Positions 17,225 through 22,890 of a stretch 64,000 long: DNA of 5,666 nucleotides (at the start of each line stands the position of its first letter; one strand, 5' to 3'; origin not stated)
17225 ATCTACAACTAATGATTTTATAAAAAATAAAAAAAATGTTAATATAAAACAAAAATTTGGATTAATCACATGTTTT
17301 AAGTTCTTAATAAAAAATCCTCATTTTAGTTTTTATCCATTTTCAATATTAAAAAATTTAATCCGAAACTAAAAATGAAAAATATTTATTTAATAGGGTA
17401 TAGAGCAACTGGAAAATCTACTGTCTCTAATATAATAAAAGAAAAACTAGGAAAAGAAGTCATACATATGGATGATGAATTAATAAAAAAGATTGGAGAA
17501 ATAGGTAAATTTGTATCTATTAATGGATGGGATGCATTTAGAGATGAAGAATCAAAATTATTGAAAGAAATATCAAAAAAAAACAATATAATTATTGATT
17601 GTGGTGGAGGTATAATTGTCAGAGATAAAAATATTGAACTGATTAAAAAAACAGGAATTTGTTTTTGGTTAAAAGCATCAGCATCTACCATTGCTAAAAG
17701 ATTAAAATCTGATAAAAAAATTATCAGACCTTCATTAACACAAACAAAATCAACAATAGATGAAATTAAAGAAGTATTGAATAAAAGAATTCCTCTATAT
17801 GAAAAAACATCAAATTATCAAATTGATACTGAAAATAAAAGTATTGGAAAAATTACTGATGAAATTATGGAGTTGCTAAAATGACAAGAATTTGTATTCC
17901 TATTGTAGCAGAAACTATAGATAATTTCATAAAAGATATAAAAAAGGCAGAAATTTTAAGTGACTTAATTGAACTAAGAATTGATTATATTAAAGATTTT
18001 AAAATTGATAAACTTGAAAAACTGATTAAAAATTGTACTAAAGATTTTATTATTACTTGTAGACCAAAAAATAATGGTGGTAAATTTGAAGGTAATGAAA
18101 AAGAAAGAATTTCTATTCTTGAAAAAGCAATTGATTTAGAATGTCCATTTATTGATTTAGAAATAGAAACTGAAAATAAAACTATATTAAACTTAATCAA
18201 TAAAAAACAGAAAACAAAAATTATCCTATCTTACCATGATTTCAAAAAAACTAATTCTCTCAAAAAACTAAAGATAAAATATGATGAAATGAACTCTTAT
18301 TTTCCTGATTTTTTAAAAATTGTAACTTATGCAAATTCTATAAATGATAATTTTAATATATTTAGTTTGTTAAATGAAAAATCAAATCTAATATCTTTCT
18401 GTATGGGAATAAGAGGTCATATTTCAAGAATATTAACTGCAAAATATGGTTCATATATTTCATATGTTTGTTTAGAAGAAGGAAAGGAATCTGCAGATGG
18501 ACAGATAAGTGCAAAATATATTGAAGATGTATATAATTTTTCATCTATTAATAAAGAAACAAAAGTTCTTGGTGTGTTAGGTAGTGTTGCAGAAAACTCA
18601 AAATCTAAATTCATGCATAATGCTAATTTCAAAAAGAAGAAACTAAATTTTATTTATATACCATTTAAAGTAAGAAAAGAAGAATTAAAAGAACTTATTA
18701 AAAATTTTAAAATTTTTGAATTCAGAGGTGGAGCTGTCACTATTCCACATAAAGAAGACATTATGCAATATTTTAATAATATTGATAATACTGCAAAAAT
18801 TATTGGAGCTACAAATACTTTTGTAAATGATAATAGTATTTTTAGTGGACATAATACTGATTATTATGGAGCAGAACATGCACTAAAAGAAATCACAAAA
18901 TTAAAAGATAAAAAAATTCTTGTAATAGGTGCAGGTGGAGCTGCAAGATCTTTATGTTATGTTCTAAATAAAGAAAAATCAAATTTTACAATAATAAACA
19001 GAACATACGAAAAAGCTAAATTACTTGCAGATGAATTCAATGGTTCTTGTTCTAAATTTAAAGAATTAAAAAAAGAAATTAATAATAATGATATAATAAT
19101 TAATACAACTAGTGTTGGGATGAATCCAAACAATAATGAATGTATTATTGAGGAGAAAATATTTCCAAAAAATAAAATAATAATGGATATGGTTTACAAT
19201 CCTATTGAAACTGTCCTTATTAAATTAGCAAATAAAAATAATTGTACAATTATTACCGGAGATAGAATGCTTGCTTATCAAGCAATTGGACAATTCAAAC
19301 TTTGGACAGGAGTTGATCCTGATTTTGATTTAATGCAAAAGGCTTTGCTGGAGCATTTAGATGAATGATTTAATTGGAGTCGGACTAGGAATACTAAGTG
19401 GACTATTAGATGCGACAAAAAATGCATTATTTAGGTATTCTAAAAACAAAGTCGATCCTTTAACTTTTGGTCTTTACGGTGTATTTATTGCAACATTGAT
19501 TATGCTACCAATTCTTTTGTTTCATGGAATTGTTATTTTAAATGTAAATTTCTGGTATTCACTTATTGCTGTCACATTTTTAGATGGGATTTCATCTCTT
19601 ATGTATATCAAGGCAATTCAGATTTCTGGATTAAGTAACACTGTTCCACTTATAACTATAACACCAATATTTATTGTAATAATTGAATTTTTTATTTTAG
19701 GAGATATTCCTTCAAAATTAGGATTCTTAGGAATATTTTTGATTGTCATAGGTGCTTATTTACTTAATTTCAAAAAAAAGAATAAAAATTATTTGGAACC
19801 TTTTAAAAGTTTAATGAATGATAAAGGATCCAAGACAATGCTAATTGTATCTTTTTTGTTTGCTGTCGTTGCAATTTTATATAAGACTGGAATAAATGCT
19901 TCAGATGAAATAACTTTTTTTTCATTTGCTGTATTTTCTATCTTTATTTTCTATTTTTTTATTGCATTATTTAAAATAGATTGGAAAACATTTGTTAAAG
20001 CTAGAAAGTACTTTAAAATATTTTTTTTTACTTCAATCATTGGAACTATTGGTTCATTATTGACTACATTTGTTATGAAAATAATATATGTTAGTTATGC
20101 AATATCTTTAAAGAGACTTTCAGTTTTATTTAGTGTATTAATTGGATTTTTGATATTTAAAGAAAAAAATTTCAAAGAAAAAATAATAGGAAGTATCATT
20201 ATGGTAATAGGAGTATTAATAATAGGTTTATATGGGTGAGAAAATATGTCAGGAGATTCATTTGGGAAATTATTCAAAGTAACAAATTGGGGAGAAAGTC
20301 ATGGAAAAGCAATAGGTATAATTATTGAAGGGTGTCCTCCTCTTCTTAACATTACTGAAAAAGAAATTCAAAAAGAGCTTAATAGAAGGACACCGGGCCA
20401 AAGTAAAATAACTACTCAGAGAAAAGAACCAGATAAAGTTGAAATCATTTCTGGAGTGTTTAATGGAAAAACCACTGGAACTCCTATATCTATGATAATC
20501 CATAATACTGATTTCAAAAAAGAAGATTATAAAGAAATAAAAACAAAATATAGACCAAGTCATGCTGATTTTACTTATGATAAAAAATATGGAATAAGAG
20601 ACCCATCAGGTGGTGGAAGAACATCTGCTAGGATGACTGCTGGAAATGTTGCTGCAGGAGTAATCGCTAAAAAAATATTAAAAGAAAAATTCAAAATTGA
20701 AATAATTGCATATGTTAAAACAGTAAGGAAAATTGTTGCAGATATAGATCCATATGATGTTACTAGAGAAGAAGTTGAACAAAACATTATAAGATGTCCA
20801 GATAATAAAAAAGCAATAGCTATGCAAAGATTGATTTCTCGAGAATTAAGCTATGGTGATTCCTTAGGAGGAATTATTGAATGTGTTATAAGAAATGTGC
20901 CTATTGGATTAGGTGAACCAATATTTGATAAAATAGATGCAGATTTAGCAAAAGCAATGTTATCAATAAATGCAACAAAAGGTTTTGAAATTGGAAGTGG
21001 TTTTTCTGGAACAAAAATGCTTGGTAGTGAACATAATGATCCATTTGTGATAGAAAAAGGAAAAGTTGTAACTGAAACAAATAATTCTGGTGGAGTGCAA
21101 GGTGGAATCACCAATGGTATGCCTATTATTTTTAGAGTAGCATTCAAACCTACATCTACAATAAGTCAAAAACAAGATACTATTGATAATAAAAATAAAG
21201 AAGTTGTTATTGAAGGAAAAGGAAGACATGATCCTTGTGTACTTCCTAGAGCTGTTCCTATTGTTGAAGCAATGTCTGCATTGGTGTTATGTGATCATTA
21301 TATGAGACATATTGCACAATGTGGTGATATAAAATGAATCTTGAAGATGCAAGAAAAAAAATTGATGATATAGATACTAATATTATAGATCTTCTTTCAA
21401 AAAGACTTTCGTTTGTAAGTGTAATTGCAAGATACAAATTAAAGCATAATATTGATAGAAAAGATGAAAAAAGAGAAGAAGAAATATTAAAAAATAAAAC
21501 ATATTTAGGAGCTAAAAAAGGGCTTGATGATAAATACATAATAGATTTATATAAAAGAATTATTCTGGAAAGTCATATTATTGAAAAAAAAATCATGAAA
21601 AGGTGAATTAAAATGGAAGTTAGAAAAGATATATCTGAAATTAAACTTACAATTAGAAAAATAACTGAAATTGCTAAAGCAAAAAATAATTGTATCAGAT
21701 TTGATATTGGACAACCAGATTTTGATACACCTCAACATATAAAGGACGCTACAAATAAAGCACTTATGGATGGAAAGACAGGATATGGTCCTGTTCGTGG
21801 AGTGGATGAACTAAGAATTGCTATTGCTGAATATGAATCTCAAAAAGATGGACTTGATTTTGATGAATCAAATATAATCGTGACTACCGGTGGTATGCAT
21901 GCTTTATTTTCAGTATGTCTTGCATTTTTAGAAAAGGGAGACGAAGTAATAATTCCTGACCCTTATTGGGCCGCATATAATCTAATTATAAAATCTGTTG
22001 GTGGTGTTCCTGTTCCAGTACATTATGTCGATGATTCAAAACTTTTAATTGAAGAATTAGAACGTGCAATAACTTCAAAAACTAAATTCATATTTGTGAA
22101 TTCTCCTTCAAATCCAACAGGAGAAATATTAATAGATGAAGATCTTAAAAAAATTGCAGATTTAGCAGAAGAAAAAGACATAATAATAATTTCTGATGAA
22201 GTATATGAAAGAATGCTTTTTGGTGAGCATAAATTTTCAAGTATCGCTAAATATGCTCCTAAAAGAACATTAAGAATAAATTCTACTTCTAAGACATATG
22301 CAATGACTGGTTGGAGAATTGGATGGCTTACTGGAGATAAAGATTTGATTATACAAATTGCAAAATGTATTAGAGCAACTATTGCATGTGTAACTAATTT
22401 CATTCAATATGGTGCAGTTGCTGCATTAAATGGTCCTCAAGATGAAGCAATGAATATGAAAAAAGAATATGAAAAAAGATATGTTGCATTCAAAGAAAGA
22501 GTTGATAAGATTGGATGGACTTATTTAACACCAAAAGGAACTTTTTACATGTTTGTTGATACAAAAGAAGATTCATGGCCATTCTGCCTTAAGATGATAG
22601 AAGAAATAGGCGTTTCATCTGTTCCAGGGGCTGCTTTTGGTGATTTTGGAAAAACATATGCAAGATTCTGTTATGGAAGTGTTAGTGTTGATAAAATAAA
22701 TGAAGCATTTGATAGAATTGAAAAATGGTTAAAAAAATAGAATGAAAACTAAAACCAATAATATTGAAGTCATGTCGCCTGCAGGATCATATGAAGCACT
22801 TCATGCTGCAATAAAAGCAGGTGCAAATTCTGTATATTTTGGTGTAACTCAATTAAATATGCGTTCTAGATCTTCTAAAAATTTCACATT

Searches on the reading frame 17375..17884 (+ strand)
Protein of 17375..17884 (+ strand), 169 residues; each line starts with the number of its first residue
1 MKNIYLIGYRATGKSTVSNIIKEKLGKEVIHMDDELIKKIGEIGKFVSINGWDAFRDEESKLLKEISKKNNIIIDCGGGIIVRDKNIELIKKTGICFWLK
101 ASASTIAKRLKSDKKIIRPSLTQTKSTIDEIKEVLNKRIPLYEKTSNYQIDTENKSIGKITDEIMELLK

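Call 9: search_protein_families(library=pfam, proteins=[window:17375-17884:+])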
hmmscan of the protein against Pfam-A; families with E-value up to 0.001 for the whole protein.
window:17375-17884:+ (169 aa): 3 families
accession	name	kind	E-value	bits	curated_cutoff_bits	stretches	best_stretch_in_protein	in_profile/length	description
PF01202.28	SKI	-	1.2e-37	130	22.1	1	10-168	1-158/159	Shikimate kinase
PF02224.24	Cytidylate_kin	-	1.6e-06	28.5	26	1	42-168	84-209/211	Cytidylate kinase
PF13238.12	AAA_18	-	8.4e-05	23.5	29.4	1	4-114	1-112/128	AAA domain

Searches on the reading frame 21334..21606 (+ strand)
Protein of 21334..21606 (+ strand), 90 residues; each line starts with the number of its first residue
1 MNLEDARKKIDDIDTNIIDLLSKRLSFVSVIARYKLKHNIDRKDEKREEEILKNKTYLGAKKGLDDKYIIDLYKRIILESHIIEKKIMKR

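Call 9: search_protein_families(library=pfam, proteins=[window:21334-21606:+])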
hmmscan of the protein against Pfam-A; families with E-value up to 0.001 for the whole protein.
window:21334-21606:+ (90 aa): 1 family
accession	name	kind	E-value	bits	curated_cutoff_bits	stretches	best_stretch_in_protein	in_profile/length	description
PF01817.26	CM_2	-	3.3e-18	66.1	27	1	7-81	2-76/80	Chorismate mutase type II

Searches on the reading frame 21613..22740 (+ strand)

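Call 68: search_protein_families(library=ncbifam, proteins=[window:21613-22740:+], max_evalue=0.00001)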
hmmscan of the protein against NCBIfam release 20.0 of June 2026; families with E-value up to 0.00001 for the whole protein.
window:21613-22740:+ (375 aa): 108 families (the best 25 are shown)
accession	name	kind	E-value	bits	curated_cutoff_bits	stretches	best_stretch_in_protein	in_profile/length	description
NF041091.1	asp_aminotase_Arch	equivalog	2.7e-91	306.2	550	1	16-374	18-376/376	aspartate aminotransferase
NF005817.0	PRK07683.1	equivalog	1.5e-90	303.7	575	1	6-375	8-383/387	aminotransferase A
NF041364.1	GntC_guanitoxin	equivalog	3.9e-88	295.8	415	1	33-371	6-355/356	guanitoxin biosynthesis PLP-dependent (S)-gamma-hydroxy-L-arginine cyclodehydratase GntC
NF004770.0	PRK06108.1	subfamily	2.8e-83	280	422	1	12-375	23-394/396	pyridoxal phosphate-dependent aminotransferase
NF004975.0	PRK06348.1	equivalog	7.9e-82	275.3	549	1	12-371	16-381/384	pyridoxal phosphate-dependent aminotransferase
NF006229.0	PRK08361.1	equivalog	2.7e-79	267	624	1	13-374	21-389/391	aspartate aminotransferase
NF005588.0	PRK07309.1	equivalog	4.3e-79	266.2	576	1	5-374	9-387/391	pyridoxal phosphate-dependent aminotransferase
NF004769.0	PRK06107.1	equivalog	1.6e-75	254.4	617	1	16-371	24-396/402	aspartate transaminase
NF005816.0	PRK07682.1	equivalog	4.6e-74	249.4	620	1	6-375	9-385/390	aminotransferase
NF005855.0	PRK07777.1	equivalog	3.9e-73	247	553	1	23-372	26-387/391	pyridoxal phosphate-dependent aminotransferase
NF006488.0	PRK08912.1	equivalog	8.4e-71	238.9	498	1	9-374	10-385/387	aminotransferase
TIGR03540.1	DapC_direct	equivalog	6.1e-68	229.5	593.25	1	16-371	20-382/383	LL-diaminopimelate aminotransferase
NF006230.0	PRK08363.1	equivalog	1.7e-67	227.9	534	1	6-375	7-394/398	alanine aminotransferase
NF006756.0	PRK09276.1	subfamily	6.5e-67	226.1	507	1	15-371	21-384/387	LL-diaminopimelate aminotransferase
NF005601.0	PRK07337.1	equivalog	4e-64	217.1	496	1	14-374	24-393/394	pyridoxal phosphate-dependent aminotransferase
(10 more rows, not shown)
